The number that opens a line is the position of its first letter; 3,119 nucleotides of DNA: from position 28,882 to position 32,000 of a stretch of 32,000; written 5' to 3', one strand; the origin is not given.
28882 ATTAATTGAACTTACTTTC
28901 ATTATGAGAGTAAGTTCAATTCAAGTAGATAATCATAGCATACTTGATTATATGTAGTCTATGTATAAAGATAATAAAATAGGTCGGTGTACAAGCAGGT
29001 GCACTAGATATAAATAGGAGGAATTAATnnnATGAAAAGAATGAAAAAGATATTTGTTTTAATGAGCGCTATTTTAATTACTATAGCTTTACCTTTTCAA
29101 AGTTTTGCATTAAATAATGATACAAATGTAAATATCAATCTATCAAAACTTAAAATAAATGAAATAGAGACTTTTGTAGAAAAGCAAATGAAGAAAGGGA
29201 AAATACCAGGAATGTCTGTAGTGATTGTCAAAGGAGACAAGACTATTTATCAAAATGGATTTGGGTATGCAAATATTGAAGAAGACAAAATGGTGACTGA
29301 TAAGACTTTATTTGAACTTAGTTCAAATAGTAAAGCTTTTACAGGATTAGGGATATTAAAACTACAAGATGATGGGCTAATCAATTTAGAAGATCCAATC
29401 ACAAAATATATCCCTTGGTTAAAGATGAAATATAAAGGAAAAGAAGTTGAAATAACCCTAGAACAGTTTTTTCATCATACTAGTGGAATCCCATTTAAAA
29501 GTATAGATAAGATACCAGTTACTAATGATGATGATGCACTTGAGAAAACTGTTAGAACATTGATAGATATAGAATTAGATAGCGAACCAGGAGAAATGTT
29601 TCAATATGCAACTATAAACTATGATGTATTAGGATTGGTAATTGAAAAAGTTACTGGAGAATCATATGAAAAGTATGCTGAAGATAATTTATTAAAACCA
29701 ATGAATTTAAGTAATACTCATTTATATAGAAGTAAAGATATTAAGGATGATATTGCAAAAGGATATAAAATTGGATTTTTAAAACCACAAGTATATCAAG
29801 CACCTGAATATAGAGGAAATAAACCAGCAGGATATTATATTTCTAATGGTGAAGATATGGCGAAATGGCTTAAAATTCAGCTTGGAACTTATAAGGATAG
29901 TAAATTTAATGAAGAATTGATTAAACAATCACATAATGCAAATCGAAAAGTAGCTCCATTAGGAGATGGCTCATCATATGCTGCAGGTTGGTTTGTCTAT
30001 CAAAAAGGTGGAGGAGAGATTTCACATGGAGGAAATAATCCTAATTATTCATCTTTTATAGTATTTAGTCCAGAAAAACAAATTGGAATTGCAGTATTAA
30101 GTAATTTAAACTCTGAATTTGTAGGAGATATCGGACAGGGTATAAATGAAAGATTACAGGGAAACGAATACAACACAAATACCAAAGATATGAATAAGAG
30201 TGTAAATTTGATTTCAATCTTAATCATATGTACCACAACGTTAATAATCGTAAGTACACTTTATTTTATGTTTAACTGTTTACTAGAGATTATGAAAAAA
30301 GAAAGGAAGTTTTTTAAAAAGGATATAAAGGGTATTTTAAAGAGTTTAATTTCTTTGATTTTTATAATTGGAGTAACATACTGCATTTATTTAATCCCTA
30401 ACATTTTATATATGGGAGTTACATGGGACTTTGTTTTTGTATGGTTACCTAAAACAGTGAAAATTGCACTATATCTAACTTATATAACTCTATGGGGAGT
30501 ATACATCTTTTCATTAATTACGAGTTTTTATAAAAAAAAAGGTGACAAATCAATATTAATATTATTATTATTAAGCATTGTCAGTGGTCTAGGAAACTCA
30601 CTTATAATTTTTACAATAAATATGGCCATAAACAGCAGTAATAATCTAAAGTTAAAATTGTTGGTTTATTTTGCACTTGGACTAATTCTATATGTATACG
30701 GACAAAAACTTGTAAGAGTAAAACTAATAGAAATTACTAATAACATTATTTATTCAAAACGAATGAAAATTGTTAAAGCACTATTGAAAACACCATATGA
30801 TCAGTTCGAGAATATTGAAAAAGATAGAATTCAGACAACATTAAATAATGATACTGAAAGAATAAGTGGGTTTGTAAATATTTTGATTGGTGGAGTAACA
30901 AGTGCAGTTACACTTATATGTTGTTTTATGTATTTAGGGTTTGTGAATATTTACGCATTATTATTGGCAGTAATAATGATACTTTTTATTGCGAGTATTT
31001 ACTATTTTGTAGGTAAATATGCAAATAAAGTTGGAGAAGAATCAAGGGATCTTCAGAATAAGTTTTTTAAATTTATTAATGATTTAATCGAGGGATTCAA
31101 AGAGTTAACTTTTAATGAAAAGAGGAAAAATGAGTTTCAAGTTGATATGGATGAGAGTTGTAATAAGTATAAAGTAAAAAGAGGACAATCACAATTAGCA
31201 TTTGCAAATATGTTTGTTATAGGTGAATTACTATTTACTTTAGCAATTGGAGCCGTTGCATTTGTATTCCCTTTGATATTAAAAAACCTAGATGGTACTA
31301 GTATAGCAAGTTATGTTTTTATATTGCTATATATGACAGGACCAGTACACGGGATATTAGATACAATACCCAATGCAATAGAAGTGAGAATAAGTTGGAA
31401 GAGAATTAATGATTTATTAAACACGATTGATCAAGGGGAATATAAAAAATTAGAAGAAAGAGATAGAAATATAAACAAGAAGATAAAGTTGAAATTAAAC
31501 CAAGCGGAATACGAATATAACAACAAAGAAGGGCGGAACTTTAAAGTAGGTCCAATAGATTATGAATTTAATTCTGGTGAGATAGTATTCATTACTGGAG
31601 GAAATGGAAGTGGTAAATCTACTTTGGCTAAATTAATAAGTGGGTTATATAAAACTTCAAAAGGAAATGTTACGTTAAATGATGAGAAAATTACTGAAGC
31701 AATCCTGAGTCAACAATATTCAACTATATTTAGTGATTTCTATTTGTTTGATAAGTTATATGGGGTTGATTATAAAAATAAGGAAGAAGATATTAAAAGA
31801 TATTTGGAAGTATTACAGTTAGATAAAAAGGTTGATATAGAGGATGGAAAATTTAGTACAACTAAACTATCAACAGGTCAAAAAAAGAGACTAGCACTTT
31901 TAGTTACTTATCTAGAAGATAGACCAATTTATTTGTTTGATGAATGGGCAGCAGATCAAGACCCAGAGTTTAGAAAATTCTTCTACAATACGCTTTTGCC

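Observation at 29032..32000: Single ORF fusing a ClbP-like D-Asn peptidase to an ABC exporter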

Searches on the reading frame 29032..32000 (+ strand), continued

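Call 25: search_dna_similar(query=P0001, collection=plasmids, mode=protein, max_rows=15)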
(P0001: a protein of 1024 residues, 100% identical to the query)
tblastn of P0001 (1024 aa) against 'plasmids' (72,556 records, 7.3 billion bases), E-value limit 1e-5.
The search stops at 5000 records and this limit was reached: more records match than are counted here, and every count below describes the 5000 best-scoring records only.
In 1 record(s) the limit of 40 matching pieces per record was reached: places in those records are undercounted.
Records with a match: at least 5000; places in all: 14336; records where one place covers at least 80% of the query: 54.
Best place of each record, by identity: <60% 5000.
By first word of the organism name: Escherichia 593; Klebsiella 573; Rhizobium 489; Enterococcus 347; Bacillus 265; Salmonella 254; Sinorhizobium 180; Ralstonia 137; Agrobacterium 124; Clostridium 101; and 304 more.
By predicted mobility (MOB-suite, as given by PLSDB): non-mobilizable 2256; conjugative 2053; mobilizable 691.
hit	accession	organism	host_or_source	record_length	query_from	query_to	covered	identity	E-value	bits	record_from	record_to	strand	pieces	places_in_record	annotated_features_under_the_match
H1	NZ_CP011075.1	Brevibacillus laterosporus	Oryza sativa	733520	1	1023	100%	50.7%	0e+0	997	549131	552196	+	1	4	cyclic peptide export ABC transporter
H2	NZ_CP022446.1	Bacillus cereus C1L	whole organism,rhizosphere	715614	2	1023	100%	48.8%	0e+0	912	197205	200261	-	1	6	cyclic peptide export ABC transporter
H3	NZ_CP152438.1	Bacillus sp. BR3(2024)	-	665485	2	1023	100%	48.7%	0e+0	910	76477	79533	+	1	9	cyclic peptide export ABC transporter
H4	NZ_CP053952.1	Bacillus cereus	-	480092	2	1023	100%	48.4%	0e+0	909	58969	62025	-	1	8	cyclic peptide export ABC transporter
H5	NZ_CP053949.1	Bacillus cereus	-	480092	2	1023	100%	48.4%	0e+0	909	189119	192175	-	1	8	cyclic peptide export ABC transporter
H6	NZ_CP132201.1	Bacillus thuringiensis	Coprinus comatus,whole organism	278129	2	1023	100%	48.1%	0e+0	912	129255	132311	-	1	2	cyclic peptide export ABC transporter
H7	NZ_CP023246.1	Bacillus cereus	bacteria,pure culture,air in Laboratory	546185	2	1023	100%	48.1%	0e+0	911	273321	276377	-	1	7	cyclic peptide export ABC transporter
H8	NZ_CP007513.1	Bacillus bombysepticus str. Wang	separated from the corpses of silkworms ...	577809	2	1023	100%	48.1%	0e+0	910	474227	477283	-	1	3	cyclic peptide export ABC transporter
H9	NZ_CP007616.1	Bacillus thuringiensis serovar kurstaki str. YBT-1520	-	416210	2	1023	100%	48.1%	0e+0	909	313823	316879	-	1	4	cyclic peptide export ABC transporter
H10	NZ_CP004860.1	Bacillus thuringiensis serovar kurstaki str. YBT-1520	soil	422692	2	1023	100%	48.1%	0e+0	909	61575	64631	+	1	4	cyclic peptide export ABC transporter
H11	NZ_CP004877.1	Bacillus thuringiensis serovar kurstaki str. HD-1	soil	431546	2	1023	100%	48.1%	0e+0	909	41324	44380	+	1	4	cyclic peptide export ABC transporter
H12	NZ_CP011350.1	Bacillus thuringiensis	tobacco,single cell,roots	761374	2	1023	100%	48.1%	0e+0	909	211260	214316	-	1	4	cyclic peptide export ABC transporter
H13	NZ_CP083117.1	Bacillus thuringiensis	whole organism,Biopesticide Delfin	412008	2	1023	100%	48.1%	0e+0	909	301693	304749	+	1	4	cyclic peptide export ABC transporter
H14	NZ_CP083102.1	Bacillus thuringiensis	whole organism,Biopesticide DiPel DF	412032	2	1023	100%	48.1%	0e+0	909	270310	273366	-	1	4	cyclic peptide export ABC transporter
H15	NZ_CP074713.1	Bacillus thuringiensis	moth,whole organism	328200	2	1023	100%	48.1%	0e+0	909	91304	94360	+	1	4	cyclic peptide export ABC transporter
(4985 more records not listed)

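Call 26: get_annotated_region(hit=H11, flank=12000)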
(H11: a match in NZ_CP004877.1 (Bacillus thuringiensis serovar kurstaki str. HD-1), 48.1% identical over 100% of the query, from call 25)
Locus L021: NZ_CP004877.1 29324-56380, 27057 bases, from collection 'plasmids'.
description: Bacillus thuringiensis serovar kurstaki str. HD-1 plasmid pBMB431, complete sequence
organism: Bacillus thuringiensis serovar kurstaki str. HD-1 (NCBI taxid 1261129)
taxonomy: Bacteria; Bacillota; Bacilli; Bacillales; Bacillaceae; Bacillus; Bacillus thuringiensis; Bacillus thuringiensis serovar kurstaki str. HD-1
host: -; source: soil; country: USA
typing (MOB-suite, as given by PLSDB): non-mobilizable; replicon rep_cluster_125,rep_cluster_1721; mating-pair formation MPF_T
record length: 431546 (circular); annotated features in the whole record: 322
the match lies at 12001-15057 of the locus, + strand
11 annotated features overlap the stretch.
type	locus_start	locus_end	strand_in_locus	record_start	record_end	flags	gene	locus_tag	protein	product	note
CDS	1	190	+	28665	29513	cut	-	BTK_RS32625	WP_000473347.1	3-hydroxyacyl-CoA dehydrogenase family protein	-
CDS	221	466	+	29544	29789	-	-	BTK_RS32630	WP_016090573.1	phosphopantetheine-binding protein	-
CDS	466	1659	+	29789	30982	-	-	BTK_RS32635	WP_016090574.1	acyl-CoA dehydrogenase family protein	-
CDS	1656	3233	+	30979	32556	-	zmaJ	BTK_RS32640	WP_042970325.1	zwittermicin A synthase ZmaJ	-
CDS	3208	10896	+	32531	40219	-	-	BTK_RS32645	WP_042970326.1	hybrid non-ribosomal peptide synthetase/type I polyketide synthase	-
CDS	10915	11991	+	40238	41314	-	-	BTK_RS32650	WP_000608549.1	LLM class flavin-dependent oxidoreductase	-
CDS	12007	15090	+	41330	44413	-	-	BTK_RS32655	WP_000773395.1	cyclic peptide export ABC transporter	GO:0015833 - peptide transport [Evidence IEA]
CDS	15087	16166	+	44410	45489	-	-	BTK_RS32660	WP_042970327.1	HAD-IIIC family phosphatase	-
CDS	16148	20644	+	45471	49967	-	-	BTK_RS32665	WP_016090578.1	non-ribosomal peptide synthetase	-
CDS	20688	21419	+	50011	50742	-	-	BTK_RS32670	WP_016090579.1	alpha/beta fold hydrolase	-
CDS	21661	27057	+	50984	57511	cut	-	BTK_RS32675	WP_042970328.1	non-ribosomal peptide synthetase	-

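Call 47: predict_structure(alignment_id=A1)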
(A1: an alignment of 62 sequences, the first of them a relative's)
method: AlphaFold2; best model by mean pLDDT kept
length: 1024 residues; sequences in the alignment: 62
mean_pLDDT: 80.9   pTM: 0.67
mean pLDDT of the five models: 80.9, 77.6, 74.5, 74.2, 73.7
residues with pLDDT >= 90: 283; 70-90: 553; 50-70: 133; < 50: 55
segments of 3 or more residues with pLDDT < 50: 1-3, 20-35, 628-644, 763-769, 808-811
pLDDT, mean of each block of 10 residues (from residue 1): 57 61 32 55 88 91 92 91 89 90 95 94 95 92 93 89 88 93 90 91 95 94 92 78 90 88 87 94 90 91 83 87 79 91 91 95 92 84 80 87 89 87 83 84 91 88 88 92 92 87 74 79 74 72 86 82 78 83 82 81 80 65 52 38 51 60 64 78 87 86 88 79 69 65 64 52 48 53 70 78 51 68 88 76 91 84 88 88 85 87 85 85 86 86 81 86 89 73 87 91 84 87 72
secondary structure, 60 per line:
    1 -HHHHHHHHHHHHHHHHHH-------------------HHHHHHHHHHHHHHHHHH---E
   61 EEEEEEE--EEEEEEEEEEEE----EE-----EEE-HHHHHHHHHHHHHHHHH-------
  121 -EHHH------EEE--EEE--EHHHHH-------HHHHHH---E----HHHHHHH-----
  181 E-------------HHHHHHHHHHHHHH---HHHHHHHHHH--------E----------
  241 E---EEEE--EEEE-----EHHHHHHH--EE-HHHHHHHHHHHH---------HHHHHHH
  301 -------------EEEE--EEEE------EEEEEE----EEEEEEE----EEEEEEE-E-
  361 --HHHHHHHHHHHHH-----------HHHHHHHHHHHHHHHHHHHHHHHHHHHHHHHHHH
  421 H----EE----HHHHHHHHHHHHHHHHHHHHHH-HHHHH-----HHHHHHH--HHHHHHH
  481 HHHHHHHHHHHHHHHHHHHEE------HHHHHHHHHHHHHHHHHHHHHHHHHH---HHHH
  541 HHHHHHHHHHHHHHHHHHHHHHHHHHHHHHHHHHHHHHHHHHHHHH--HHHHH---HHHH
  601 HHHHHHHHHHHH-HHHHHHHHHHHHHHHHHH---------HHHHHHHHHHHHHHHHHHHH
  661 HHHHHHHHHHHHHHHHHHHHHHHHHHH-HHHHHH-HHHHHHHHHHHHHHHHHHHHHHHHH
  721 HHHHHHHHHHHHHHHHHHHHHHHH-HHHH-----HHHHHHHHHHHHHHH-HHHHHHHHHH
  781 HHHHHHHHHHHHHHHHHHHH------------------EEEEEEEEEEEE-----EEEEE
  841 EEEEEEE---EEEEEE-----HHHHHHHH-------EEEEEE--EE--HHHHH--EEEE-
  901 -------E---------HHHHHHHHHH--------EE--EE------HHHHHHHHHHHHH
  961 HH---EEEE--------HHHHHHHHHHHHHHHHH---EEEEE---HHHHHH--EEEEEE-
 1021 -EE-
elements in order (helices of 4 or more, strands of 3 or more residues): H2-19 H39-56 E60-67 E70-81 E93-95 H97-113 E132-134 E137-139 H143-147 H155-160 H169-175 H195-208 H212-221 E245-248 E251-254 H261-267 H273-284 H294-300 E314-317 E320-323 E330-335 E340-346 E351-357 H363-375 H387-421 H432-453 H455-459 H465-471 H474-499 H508-533 H537-586 H589-593 H597-612 H614-631 H641-687 H689-694 H696-744 H746-749 H755-769 H771-800 E819-830 E836-847 E851-856 H862-869 E877-882 H889-893 E896-899 H918-927 H948-962 E966-969 H978-994 E998-1002 H1006-1011 E1014-1019

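Call 50: fold_search(model_id=the predicted structure, library=pdb)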
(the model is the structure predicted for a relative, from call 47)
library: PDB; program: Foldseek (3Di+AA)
matches with E <= 10: 1649; with E <= 0.001: 1429
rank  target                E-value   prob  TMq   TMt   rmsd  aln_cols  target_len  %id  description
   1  7mdf                  5.1e-31  1.00  0.39  0.86   4.7       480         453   28  Full-length S95A ClbP bound to N-acyl-D-asparagine analog (released 2022-09-28)
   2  7mdc                  9.9e-31  1.00  0.38  0.86   3.8       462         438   29  Full-length wildtype ClbP inhibited by hexanoyl-D-asparagine boronic acid (released 2022-09-28)
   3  7mde                  2.6e-30  1.00  0.39  0.86   4.6       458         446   29  Full-length S95A ClbP (released 2022-09-28)
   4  7ul6_A                1.9e-29  1.00  0.40  0.91   3.1       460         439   29  CryoEM structure of full-length dimeric ClbP (released 2022-09-28)
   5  4e6w_A                8.9e-26  1.00  0.30  0.91   2.4       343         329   34  ClbP in complex with 3-aminophenyl boronic acid (released 2013-03-27)
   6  4gdn_A                2.3e-25  1.00  0.30  0.89   3.7       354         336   35  Structure of FmtA-like protein (released 2012-10-03)
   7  4gdn_C                3.2e-25  1.00  0.30  0.89   3.4       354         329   34  Structure of FmtA-like protein (released 2012-10-03)
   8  3o3v_A                4.1e-25  1.00  0.30  0.90   2.5       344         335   34  Crystal structure of ClbP peptidase domain (released 2011-07-27)
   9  4gdn_D                4.3e-25  1.00  0.30  0.89   3.8       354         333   35  Structure of FmtA-like protein (released 2012-10-03)
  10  4e6w_B                8.8e-25  1.00  0.30  0.91   2.4       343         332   34  ClbP in complex with 3-aminophenyl boronic acid (released 2013-03-27)
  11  4e6x_A                1.9e-24  1.00  0.29  0.93   1.9       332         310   33  ClbP in complex boron-based inhibitor (released 2013-03-27)
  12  4e6w_C                2.5e-24  1.00  0.30  0.91   2.5       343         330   34  ClbP in complex with 3-aminophenyl boronic acid (released 2013-03-27)
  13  4e6x_C                9.5e-24  1.00  0.28  0.93   2.3       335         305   33  ClbP in complex boron-based inhibitor (released 2013-03-27)
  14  4e6x_B                2.4e-23  1.00  0.28  0.94   1.9       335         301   33  ClbP in complex boron-based inhibitor (released 2013-03-27)
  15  2qmi_C                1.6e-22  1.00  0.30  0.67   3.2       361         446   28  Structure of the octameric penicillin-binding protein homologue from Pyrococcus abyssi (released 2008-07-22)
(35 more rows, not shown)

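Call 59: search_protein_families(library=pfam, proteins=[L006:2390-9694:+, L006:4-2202:+, L006:9998-13072:+, L006:13089-14312:+, L005:198-3248:+, L005:5039-7012:+], max_evalue=0.00001)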
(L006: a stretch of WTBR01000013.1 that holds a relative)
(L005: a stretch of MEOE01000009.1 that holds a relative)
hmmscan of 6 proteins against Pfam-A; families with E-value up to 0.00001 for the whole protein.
L006:2390-9694:+ (2434 aa): 7 families
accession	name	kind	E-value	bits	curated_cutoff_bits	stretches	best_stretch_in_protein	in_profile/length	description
PF00668.25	Condensation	-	3.4e-234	778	30.6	2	71-503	3-456/456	Condensation domain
PF00501.34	AMP-binding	-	6.8e-151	502.9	29.9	2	523-880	1-384/384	AMP-binding enzyme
PF00550.31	PP-binding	-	8e-34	116.2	20.8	2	2069-2135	1-67/67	Phosphopantetheine attachment site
PF13193.12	AMP-binding_C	-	6.9e-22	78.6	24.5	2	937-1009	1-76/76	AMP-binding enzyme C-terminal domain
PF00975.26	Thioesterase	-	3.8e-19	70.3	26.4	1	2162-2416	3-220/226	Thioesterase domain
PF18563.6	TubC_N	-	4.2e-11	43.2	26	1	5-53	3-51/52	TubC N-terminal docking domain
PF23297.2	ACP_SdgA_C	-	3.5e-09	37.1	27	0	2064-2136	8-80/95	Highly reducing polyketide synthase sdgA, C-terminal ACP domain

L006:4-2202:+ (732 aa): 4 families
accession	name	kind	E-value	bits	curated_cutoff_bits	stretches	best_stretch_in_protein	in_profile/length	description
PF00501.34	AMP-binding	-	8.4e-76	255.7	29.9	1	136-489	1-384/384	AMP-binding enzyme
PF00668.25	Condensation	-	6e-19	68.5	30.6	1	2-116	335-456/456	Condensation domain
PF00550.31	PP-binding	-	7.4e-15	55.4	20.8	1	646-707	3-64/67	Phosphopantetheine attachment site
PF13193.12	AMP-binding_C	-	1.6e-11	45.4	24.5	1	546-618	1-76/76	AMP-binding enzyme C-terminal domain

L006:9998-13072:+ (1024 aa): 2 families
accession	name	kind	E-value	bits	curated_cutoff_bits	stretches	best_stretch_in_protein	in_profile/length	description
PF00144.29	Beta-lactamase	-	3.7e-60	204.3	27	1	39-347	4-313/329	Beta-lactamase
PF00005.33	ABC_tran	-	3.6e-25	89.6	25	1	827-959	3-136/137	ABC transporter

L006:13089-14312:+ (407 aa): 0 families

L005:198-3248:+ (1016 aa): 2 families
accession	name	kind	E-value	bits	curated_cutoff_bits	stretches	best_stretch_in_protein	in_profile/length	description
PF00144.29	Beta-lactamase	-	1.3e-60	205.8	27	1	43-348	7-313/329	Beta-lactamase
PF00005.33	ABC_tran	-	1.3e-24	87.8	25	1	828-960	3-136/137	ABC transporter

L005:5039-7012:+ (657 aa): 3 families
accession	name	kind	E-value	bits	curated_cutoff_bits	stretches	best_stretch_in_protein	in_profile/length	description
PF00183.23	HSP90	-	1.3e-125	420.7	24.4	1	228-655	63-489/518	Hsp90 protein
PF13589.12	HATPase_c_3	-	2e-12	47.7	25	1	33-149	4-98/137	Histidine kinase-, DNA gyrase B-, and HSP90-like ATPase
PF02518.31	HATPase_c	-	2.6e-06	28.3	26.4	0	34-182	4-109/111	Histidine kinase-, DNA gyrase B-, and HSP90-like ATPase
